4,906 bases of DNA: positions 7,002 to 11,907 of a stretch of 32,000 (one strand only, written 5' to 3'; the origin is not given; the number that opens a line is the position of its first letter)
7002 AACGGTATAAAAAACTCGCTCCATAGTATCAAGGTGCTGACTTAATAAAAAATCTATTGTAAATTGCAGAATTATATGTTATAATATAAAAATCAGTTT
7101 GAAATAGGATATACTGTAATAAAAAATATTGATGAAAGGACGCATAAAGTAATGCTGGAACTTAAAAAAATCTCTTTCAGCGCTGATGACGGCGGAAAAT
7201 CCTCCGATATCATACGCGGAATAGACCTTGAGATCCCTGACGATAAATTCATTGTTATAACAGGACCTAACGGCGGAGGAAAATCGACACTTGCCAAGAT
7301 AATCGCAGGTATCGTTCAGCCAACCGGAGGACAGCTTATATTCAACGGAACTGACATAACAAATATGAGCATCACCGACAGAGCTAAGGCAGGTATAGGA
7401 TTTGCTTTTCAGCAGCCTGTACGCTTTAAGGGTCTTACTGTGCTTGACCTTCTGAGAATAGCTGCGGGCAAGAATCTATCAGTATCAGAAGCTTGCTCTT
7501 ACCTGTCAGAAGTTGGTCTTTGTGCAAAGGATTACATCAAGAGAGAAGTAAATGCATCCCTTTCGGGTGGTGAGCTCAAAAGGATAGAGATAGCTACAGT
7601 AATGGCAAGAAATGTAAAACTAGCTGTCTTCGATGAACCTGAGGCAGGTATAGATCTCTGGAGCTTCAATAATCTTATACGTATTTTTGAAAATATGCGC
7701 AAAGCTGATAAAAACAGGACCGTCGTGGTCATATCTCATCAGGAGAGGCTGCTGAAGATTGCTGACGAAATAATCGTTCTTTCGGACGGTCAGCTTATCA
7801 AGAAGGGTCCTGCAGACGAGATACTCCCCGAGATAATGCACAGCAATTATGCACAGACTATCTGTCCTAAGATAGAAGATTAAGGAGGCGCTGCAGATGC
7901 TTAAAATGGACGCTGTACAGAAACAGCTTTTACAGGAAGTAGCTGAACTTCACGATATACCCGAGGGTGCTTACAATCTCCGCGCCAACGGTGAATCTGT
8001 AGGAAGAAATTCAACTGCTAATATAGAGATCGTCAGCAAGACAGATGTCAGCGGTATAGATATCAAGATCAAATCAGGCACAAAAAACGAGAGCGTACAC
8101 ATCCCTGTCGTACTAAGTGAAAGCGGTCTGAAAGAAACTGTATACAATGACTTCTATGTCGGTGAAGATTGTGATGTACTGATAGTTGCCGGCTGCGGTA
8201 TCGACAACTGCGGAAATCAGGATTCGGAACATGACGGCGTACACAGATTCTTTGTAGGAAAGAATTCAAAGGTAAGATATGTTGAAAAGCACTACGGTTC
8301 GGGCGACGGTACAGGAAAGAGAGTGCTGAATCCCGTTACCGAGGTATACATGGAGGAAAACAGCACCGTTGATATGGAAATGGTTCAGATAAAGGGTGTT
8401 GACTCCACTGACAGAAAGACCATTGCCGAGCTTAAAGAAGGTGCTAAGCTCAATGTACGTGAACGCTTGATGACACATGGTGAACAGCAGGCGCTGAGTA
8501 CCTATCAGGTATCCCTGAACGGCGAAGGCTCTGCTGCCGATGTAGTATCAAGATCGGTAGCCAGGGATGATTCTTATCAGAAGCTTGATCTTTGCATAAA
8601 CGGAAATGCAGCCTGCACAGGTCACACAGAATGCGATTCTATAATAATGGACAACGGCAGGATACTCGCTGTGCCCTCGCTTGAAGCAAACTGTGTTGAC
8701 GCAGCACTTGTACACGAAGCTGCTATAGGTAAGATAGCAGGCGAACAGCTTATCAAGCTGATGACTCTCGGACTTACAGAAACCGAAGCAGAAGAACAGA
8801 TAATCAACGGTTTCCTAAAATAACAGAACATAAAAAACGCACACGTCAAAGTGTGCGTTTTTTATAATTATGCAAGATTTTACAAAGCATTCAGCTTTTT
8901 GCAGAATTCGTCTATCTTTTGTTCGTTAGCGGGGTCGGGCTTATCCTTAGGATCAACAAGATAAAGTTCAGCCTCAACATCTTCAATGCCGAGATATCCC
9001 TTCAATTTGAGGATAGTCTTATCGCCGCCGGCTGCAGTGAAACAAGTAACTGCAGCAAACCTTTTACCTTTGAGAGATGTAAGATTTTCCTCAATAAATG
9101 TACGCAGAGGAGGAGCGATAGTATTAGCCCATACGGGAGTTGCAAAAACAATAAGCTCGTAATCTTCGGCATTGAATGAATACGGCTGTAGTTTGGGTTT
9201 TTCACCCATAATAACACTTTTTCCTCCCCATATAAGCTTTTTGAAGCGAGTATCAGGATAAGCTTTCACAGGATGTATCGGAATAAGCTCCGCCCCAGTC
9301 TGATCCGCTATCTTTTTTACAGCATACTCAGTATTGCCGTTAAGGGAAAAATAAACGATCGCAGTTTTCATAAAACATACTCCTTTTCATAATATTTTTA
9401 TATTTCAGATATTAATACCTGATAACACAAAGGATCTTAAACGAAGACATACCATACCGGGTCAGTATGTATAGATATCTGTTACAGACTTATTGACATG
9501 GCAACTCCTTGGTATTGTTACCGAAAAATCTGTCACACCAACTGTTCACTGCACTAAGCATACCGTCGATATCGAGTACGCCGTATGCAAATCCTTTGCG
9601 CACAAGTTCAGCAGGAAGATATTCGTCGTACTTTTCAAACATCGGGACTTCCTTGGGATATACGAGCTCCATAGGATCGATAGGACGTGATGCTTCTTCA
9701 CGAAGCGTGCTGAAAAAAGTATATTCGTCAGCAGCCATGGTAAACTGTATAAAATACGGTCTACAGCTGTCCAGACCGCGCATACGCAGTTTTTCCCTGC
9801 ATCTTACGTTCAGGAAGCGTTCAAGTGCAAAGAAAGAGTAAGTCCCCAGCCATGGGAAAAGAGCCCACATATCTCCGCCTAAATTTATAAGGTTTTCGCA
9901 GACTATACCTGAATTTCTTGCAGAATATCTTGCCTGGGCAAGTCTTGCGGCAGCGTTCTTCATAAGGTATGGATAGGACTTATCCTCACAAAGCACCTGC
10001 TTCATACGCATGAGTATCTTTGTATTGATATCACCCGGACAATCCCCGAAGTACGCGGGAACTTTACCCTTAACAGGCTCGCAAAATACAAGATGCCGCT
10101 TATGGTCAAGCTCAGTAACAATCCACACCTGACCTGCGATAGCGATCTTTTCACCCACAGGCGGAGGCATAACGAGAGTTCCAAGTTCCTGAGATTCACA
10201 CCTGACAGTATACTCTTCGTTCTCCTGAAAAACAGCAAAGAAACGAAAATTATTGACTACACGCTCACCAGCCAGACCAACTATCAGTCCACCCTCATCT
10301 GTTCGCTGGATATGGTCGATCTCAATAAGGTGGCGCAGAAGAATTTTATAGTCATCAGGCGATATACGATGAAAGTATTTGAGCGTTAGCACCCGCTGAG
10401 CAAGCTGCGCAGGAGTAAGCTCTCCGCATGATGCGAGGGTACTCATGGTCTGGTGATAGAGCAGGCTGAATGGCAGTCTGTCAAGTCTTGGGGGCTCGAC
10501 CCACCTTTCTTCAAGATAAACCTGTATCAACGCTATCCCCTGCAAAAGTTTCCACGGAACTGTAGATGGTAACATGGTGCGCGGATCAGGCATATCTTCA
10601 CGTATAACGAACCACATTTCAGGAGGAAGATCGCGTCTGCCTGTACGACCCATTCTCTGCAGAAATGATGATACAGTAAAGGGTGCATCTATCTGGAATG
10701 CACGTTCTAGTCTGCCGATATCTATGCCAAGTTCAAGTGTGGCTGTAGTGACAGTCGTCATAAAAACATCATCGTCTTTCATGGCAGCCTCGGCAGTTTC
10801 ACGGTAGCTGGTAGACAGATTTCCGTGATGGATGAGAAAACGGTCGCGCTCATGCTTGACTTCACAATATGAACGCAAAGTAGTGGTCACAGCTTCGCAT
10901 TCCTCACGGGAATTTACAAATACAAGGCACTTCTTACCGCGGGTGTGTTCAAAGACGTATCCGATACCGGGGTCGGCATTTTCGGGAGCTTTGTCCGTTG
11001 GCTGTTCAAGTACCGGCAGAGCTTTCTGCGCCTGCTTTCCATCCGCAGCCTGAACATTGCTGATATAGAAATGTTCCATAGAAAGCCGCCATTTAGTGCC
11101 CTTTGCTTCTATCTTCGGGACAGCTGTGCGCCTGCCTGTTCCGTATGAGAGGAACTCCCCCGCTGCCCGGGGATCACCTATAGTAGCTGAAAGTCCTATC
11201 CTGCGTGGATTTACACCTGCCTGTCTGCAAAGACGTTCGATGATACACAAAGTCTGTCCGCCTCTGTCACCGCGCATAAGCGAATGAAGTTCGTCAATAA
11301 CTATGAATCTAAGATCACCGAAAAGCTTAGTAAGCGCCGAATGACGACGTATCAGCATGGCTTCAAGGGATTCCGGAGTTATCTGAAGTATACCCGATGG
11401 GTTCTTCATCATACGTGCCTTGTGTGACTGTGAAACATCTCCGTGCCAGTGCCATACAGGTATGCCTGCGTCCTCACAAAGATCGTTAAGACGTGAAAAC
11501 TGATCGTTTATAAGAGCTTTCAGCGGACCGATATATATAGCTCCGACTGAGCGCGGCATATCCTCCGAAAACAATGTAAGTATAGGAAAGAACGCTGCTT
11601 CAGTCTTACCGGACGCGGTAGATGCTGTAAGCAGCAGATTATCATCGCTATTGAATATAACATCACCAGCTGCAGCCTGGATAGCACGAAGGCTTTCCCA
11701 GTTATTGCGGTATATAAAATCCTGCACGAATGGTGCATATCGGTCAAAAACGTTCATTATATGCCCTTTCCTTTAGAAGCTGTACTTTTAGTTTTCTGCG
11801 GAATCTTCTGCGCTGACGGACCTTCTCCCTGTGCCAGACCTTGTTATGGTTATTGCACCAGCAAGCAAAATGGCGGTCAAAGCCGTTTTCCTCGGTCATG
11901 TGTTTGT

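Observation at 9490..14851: Three-gene TerB-N/TerB-C + BrxD-like ATPase + Lhr-like helicase operon: a Shango-type anti-phage system candidate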

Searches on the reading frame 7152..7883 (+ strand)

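Call 11: search_protein_families(library=pfam, proteins=[window:7152-7883:+], max_evalue=0.001)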
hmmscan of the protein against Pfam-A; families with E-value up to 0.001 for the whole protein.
window:7152-7883:+ (243 aa): 3 families
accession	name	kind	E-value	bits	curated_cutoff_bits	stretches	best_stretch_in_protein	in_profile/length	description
PF00005.33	ABC_tran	-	4.4e-26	92.6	25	1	22-164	2-136/137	ABC transporter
PF13304.12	AAA_21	-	1.6e-09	38.7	27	0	135-201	236-303/304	AAA domain, putative AbiEii toxin, Type IV TA system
PF02463.25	SMC_N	-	2.1e-08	34.3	40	1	126-210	135-211/220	RecF/RecN/SMC N terminal domain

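Call 69: search_protein_families(library=padloc, proteins=[window:7152-7883:+], max_evalue=0.00001)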
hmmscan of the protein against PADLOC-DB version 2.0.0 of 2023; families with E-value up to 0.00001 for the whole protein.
window:7152-7883:+ (243 aa): 5 families
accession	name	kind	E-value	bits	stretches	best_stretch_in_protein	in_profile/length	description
PDLC04135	mad3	-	8.4e-25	86.1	2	136-213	263-340/374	mads_3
PDLC02980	AriA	-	1e-11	43.4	0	33-103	1-83/304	-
PDLC04140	mad8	-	3e-10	38.1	1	18-200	14-236/314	mads_8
PDLC02335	AbiLi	-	1.7e-07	28.6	0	133-203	173-243/326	AbiLi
PDLC02914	ATPase-Toprim_I-B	-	6.1e-07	27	0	24-54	18-48/443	-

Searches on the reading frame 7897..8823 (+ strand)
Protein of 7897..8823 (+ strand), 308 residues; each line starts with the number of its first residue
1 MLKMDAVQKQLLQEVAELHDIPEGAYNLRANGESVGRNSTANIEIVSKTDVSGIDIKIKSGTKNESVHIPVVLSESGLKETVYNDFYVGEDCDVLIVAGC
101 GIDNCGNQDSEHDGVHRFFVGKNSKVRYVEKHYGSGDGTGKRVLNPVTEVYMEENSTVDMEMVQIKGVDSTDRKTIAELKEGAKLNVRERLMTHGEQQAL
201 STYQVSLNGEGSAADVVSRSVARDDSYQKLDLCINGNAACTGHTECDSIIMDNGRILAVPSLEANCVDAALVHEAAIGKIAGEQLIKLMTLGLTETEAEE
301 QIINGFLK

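Call 11: search_protein_families(library=pfam, proteins=[window:7897-8823:+], max_evalue=0.001)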
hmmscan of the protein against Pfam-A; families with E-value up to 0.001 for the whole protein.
window:7897-8823:+ (308 aa): 1 family
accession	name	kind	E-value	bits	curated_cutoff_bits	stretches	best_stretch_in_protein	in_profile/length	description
PF01458.23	SUFBD_core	-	8e-20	71.7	27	1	89-306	19-232/232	SUF system FeS cluster assembly, SufBD core domain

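Call 69: search_protein_families(library=padloc, proteins=[window:7897-8823:+], max_evalue=0.00001)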
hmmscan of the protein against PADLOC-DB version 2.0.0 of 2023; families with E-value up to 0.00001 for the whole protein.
window:7897-8823:+ (308 aa): 0 families

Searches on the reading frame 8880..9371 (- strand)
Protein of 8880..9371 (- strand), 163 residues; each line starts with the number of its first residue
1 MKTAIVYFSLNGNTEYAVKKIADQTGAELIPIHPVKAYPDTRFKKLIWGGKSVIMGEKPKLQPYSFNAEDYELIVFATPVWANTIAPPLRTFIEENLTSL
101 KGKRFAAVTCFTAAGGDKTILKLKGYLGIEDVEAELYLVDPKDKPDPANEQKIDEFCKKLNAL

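Call 11: search_protein_families(library=pfam, proteins=[window:8880-9371:-], max_evalue=0.001)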
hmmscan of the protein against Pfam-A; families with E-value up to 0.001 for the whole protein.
window:8880-9371:- (163 aa): 3 families
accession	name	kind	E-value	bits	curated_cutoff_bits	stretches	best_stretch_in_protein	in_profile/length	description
PF12724.12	Flavodoxin_5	-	2.7e-10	41.2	27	1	63-119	36-92/145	Flavodoxin domain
PF12682.12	Flavodoxin_4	-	4.6e-09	36.4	24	1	4-117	3-118/155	Flavodoxin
PF03358.20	FMN_red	-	1.5e-06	28.3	24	1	1-126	1-131/152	NADPH-dependent FMN reductase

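Call 69: search_protein_families(library=padloc, proteins=[window:8880-9371:-], max_evalue=0.00001)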
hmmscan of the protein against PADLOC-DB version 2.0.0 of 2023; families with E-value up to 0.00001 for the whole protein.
window:8880-9371:- (163 aa): 0 families

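Call 78: search_protein_families(library=ncbifam, proteins=[window:8880-9371:-], max_evalue=0.001)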
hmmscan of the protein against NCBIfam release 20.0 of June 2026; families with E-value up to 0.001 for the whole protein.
window:8880-9371:- (163 aa): 3 families
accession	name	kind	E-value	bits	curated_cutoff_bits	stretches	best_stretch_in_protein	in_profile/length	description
NF005501.0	PRK07116.1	subfamily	5.5e-12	45.4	198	1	2-117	5-119/161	flavodoxin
NF005389.0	PRK06934.1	equivalog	4e-10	39.4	172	1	12-116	71-176/221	flavodoxin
NF038196.1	ferrodoxin_EFR1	subfamily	3.4e-09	37.1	75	1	5-119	1-89/242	EFR1 family ferrodoxin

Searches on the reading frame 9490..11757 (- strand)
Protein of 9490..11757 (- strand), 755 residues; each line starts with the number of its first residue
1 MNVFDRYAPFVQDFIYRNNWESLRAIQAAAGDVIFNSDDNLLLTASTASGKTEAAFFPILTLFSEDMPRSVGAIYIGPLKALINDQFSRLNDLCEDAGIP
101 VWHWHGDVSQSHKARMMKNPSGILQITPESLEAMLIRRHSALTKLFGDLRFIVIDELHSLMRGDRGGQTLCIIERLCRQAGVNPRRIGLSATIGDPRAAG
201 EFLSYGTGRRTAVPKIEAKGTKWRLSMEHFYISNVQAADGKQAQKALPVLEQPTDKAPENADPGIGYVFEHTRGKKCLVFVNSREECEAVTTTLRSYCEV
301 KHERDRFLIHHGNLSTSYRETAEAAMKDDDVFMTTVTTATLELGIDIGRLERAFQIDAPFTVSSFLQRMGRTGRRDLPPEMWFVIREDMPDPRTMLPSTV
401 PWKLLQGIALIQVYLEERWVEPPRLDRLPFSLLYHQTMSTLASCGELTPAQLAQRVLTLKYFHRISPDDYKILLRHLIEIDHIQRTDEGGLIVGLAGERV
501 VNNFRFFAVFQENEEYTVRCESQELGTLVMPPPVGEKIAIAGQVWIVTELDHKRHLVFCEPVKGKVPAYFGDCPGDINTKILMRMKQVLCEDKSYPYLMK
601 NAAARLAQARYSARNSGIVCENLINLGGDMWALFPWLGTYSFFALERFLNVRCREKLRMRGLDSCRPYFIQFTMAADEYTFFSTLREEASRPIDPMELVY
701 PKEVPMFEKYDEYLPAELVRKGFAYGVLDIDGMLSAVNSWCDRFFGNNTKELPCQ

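Call 3: search_protein_families(library=pfam, proteins=[window:9490-11757:-], max_evalue=0.01)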
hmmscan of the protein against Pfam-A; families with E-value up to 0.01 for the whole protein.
window:9490-11757:- (755 aa): 4 families
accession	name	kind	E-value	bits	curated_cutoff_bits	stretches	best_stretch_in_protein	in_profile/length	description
PF00270.35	DEAD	-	1e-26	94.1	26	1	25-194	2-161/167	DEAD/DEAH box helicase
PF00271.37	Helicase_C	-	2e-17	63.9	23.5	1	270-375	11-109/110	Helicase conserved C-terminal domain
PF04851.21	ResIII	-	7.6e-05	23.1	22.5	1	27-193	8-162/164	Type III restriction enzyme, res subunit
PF22590.2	Cas3-like_C_2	-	9.3e-05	23.1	27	1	274-375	2-104/106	CRISPR-associated nuclease/helicase Cas3, C-terminal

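Call 4: search_protein_families(library=padloc, proteins=[window:9490-11757:-], max_evalue=0.01)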
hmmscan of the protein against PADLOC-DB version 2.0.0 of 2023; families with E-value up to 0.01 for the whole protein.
window:9490-11757:- (755 aa): 54 families (the best 25 are shown)
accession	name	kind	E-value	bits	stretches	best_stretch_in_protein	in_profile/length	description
PDLC03960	SngC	-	1.4e-274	911.3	1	3-736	5-716/720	-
PDLC02503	BrxHI|BrxHII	-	1.5e-124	414.9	1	1-738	2-689/698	BrxHI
PDLC02501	BrxHI|BrxHII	-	3.5e-78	261.6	2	1-213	1-214/925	BrxHI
PDLC02897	DpdJ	-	4.1e-23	79.2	1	27-479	104-541/1570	DpdJ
PDLC00037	DruE3|DruE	-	2.6e-18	63.2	2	38-200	118-306/2055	SNF2 family N-terminal domain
PDLC00036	DruE3|DruE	-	5.3e-17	58.2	2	34-199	104-291/2023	SNF2 family N-terminal domain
PDLC01761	Cas3b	-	2.5e-16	57.5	2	14-142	212-319/705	-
PDLC02896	DpdJ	-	4e-16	55.9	3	114-209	330-425/1487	DpdJ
PDLC00035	DruE3|DruE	-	4.3e-15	52.5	2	32-197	112-303/1460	SNF2 family N-terminal domain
PDLC00013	DruE1|DruE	-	3.3e-11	39.8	1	27-96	96-173/1776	SNF2 family N-terminal domain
PDLC00192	HamB1|HamB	-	3.7e-11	39.4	1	27-165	273-405/1104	DEAD-box helicase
PDLC03928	PsyrT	-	1.2e-10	38.4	2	21-159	20-153/689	-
PDLC01252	Cas3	-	2.3e-10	38.4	1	41-394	2-307/324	CAS-I; effector_G3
PDLC00174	HamB1|HamB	-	2.8e-10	36.7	1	26-198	306-471/1163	DEAD-box helicase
PDLC02864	DpdF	-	4.5e-10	36.9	2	268-386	228-339/610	DpdF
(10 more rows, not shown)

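Call 5: search_protein_families(library=ncbifam, proteins=[window:9490-11757:-], max_evalue=0.01)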
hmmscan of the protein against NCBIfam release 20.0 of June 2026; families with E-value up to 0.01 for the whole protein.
window:9490-11757:- (755 aa): 27 families (the best 25 are shown)
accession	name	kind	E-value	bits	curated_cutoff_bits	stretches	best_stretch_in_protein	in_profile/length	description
TIGR04121.1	DEXH_lig_assoc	equivalog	1.5e-55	188.3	850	1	11-477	3-434/804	ligase-associated DNA damage response DEXH box helicase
NF010338.0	PRK13767.1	equivalog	2.1e-46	158.7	849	1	2-375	14-385/877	ATP-dependent helicase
TIGR03817.1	DECH_helic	hypoth_equivalog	3.9e-33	114.7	874.1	1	26-388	40-386/742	helicase/secretion neighborhood putative DEAH-box helicase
NF007284.0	PRK09751.1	equivalog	2.3e-25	88.1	1496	2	5-214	13-237/1538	ATP-dependent helicase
NF002654.0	PRK02362.1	equivalog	4.1e-16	58.5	887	1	14-299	15-268/739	ATP-dependent DNA helicase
NF001308.0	PRK00254.1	equivalog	6.2e-13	47.8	1216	1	21-205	22-191/720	ATP-dependent DNA helicase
NF041067.1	DpdJ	equivalog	1.5e-12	46.1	800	2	335-375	576-616/1482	protein DpdJ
TIGR00614.1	recQ_fam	subfamily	1.8e-12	46.8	219.8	1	265-381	217-326/470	RecQ family ATP-dependent DNA helicase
NF040935.1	helicase_Hel308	equivalog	8.3e-12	44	1200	1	16-305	20-278/704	ATP-dependent DNA helicase Hel308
NF053631.1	RNA_helic_CshA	equivalog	1.4e-10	40.6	646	2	15-158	14-151/434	degradosome RNA helicase CshA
NF008744.0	PRK11776.1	equivalog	5.9e-10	38.3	524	1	265-376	233-337/460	ATP-dependent RNA helicase DbpA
TIGR01389.1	recQ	equivalog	4.1e-09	35.4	640.2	1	267-385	218-328/591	DNA helicase RecQ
NF002251.0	PRK01172.1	equivalog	4.5e-09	35.1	891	1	35-201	34-187/674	ATP-dependent DNA helicase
NF008394.0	PRK11192.1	equivalog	1.3e-08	34.1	507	1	270-374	243-340/441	ATP-dependent RNA helicase SrmB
NF053711.1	RNA_heli_RhlE1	exception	1.4e-08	34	750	1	268-375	238-338/434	RNA helicase RhlE1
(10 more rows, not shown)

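Call 22: search_solved_structures(query=window:9490-11757:-, max_evalue=0.001)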
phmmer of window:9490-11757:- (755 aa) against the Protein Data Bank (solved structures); distinct sequences matched with E-value up to 0.001: 50.
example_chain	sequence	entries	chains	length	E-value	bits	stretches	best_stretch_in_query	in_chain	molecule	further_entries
6znp_A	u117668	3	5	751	8e-28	100.5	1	38-376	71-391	Uncharacterized ATP-dependent helicase YprA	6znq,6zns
5v9x_A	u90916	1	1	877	1.2e-25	93.3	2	27-207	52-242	ATP-dependent DNA helicase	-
7lhl_A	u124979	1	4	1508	9.7e-25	90.3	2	27-207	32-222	ATP-dependent DNA helicase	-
6qv3_A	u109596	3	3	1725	6e-22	81.1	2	18-204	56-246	Pre-mRNA splicing helicase-like protein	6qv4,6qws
5m59_A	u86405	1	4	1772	6.6e-22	80.9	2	18-204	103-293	Pre-mRNA splicing helicase-like protein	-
8alz_B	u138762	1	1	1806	1.7e-20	76.3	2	21-197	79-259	Activating signal cointegrator 1 complex subunit 3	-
6qdv_B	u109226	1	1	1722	1.7e-19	72.9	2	20-321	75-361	U5 small nuclear ribonucleoprotein 200 kDa helicase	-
4f91_B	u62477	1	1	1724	1.7e-19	72.9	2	20-321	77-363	U5 small nuclear ribonucleoprotein 200 kDa helicase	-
4f92_B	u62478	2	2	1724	1.7e-19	72.9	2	20-321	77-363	U5 small nuclear ribonucleoprotein 200 kDa helicase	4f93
5urj_A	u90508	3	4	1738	1.8e-19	72.9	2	20-321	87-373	U5 small nuclear ribonucleoprotein 200 kDa helicase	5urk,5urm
4kit_B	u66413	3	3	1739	1.8e-19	72.9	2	20-321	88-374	U5 small nuclear ribonucleoprotein 200 kDa helicase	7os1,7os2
6s8q_B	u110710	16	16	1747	1.9e-19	72.8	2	20-321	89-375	U5 small nuclear ribonucleoprotein 200 kDa helicase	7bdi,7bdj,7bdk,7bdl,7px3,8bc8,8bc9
6s9i_B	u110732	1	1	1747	2e-19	72.7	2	20-321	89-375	U5 small nuclear ribonucleoprotein 200 kDa helicase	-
6s8o_B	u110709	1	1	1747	3.4e-19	72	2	20-321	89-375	U5 small nuclear ribonucleoprotein 200 kDa helicase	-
3jcr_C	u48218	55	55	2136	5e-19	71.4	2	20-321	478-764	hBrr2 | U5 small nuclear ribonucleoprotein 200 kDa helicase | Brr2, U5 small nuclear ribonucleoprotein 200 kDa helicase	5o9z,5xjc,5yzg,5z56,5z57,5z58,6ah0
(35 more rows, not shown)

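Call 37: find_homologous_proteins(query=window:9490-11757:-, max_evalue=1e-10)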
Query window:9490-11757:- (755 aa): 8000 proteins with E <= 1e-10 among 8000 candidates; the best 120 are listed.
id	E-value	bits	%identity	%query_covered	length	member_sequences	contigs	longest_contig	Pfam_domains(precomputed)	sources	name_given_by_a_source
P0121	0.0e+0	1766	100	100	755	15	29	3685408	PF00270.36,PF00271.38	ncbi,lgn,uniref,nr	ncbi:DEAD/DEAH box helicase [Ruminococcus albus]|uniref:DEAD/DEAH box helicase domain protein n=1 Ta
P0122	0.0e+0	1702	95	100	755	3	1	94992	PF00270.36,PF00271.38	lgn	-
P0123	0.0e+0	1702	96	100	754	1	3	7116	PF00270.36,PF00271.38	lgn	-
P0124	0.0e+0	1701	95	100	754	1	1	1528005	PF00270.36,PF00271.38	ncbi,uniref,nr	ncbi:ATP-dependent helicase [Ruminococcus albus SY3]|uniref:ATP-dependent helicase n=1 Tax=Ruminococ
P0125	0.0e+0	1700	95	100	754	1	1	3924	PF00270.36,PF00271.38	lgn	-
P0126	0.0e+0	1700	95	100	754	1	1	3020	PF00270.36,PF00271.38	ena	-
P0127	0.0e+0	1700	96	100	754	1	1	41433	PF00270.36,PF00271.38,PF22590.3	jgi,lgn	jgi:ATP-dependent Lhr-like helicase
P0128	0.0e+0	1700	96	100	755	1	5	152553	PF00270.36,PF00271.38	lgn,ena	-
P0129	0.0e+0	1699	95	100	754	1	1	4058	PF00270.36,PF00271.38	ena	-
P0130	0.0e+0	1699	95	100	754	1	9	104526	PF00270.36,PF00271.38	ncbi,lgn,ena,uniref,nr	ncbi:DEAD/DEAH box helicase [uncultured Ruminococcus sp.]|uniref:DEAD/DEAH box helicase n=1 Tax=uncu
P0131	0.0e+0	1698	95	100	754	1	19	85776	PF00270.36,PF00271.38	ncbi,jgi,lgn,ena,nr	ncbi:MAG: DEAD/DEAH box helicase [Ruminococcus albus]|jgi:ATP-dependent Lhr-like helicase|nr:DEAD/DE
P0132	0.0e+0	1697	95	100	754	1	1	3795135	PF00270.36,PF00271.38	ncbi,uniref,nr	ncbi:DEAD/DEAH box helicase [Ruminococcus albus]|uniref:DEAD/DEAH box helicase n=1 Tax=Ruminococcus 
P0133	0.0e+0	1697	95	100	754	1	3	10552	PF00270.36,PF00271.38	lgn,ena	-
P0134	0.0e+0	1696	95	100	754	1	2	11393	PF00270.36,PF00271.38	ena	-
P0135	0.0e+0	1696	96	100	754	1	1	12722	PF00270.36,PF00271.38,PF22590.3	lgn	-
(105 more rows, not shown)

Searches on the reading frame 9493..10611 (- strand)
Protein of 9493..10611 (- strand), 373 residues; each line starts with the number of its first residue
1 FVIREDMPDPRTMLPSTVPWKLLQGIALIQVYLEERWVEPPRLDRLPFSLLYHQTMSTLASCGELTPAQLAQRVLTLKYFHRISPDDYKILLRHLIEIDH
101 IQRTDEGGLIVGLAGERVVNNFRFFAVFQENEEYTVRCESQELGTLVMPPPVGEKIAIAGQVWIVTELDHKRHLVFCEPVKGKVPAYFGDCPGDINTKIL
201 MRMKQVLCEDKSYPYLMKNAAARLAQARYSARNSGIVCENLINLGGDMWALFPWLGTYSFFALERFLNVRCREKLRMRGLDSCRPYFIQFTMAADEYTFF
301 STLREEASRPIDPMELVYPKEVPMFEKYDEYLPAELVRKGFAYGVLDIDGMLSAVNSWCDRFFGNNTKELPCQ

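Call 63: search_protein_families(library=pfam, proteins=[window:9493-10611:-], max_evalue=10)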
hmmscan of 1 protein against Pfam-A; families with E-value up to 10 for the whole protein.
seq(373 aa): 2 families
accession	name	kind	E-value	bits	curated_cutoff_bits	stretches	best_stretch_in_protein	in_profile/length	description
PF19306.5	WH_Lhr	-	0.053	13.3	27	1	35-95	5-64/168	Large helicase-related protein, winged helix domain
PF09860.14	DUF2087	-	0.11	13.1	22.4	1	82-108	43-65/69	Uncharacterized protein conserved in bacteria (DUF2087)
